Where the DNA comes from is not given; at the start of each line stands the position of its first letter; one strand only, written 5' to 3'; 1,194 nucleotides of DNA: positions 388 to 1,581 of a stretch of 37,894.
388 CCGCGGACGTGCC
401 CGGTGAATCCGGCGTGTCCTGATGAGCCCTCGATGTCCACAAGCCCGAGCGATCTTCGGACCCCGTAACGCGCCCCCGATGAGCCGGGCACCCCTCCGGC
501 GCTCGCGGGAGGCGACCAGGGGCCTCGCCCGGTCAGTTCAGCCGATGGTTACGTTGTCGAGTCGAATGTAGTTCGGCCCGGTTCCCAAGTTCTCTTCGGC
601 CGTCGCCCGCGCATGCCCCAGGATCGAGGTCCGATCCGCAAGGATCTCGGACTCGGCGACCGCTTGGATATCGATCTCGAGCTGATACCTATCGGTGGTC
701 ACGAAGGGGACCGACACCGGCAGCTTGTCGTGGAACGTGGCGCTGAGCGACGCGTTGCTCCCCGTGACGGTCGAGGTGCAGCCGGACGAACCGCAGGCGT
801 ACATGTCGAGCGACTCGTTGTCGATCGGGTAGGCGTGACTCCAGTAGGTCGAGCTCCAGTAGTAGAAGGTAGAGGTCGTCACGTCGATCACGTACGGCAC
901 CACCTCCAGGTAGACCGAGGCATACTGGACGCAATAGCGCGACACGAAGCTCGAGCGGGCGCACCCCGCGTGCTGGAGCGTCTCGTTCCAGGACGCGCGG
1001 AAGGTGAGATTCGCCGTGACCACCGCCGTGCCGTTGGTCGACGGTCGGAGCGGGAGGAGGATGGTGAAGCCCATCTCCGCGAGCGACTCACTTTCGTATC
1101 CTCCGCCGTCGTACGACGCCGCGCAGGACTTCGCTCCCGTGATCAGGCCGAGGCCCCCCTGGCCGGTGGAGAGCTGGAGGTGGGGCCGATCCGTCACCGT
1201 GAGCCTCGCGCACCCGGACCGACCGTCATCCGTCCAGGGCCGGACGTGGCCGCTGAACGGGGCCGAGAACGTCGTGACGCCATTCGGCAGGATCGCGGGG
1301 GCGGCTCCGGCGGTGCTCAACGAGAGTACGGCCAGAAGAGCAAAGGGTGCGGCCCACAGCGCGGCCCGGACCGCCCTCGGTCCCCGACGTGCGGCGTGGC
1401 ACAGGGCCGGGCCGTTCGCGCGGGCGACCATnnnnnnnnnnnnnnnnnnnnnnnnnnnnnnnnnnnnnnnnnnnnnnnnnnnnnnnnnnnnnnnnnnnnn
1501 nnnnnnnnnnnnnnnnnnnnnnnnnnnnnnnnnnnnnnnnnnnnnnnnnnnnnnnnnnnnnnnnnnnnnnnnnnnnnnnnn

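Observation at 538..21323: Six paralogous secreted, Cys-patterned, sequon-rich proteins of unknown function within 21 kb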

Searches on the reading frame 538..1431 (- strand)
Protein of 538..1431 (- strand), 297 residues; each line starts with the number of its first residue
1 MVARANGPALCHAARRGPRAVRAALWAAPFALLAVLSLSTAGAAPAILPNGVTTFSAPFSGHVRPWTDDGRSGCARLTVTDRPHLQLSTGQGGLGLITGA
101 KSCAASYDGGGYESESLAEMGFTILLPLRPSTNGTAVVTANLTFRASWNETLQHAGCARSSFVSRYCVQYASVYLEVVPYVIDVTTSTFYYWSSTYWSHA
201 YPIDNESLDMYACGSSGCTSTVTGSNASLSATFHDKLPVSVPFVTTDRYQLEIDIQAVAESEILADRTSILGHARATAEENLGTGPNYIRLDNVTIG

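Call 10: search_protein_families(library=pfam, proteins=[window:538-1431:-], max_evalue=1)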
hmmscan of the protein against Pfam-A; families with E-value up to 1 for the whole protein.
window:538-1431:- (297 aa): 0 families

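Call 69: search_protein_families(library=ncbifam, proteins=[window:538-1431:-], max_evalue=1)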
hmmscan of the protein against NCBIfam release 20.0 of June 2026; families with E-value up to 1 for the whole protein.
window:538-1431:- (297 aa): 1 family
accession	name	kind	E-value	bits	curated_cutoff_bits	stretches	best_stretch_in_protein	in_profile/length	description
NF038125.1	PEP_CTERM_THxN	subfamily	0.086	12.4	85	1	114-226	97-206/246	THxN family PEP-CTERM protein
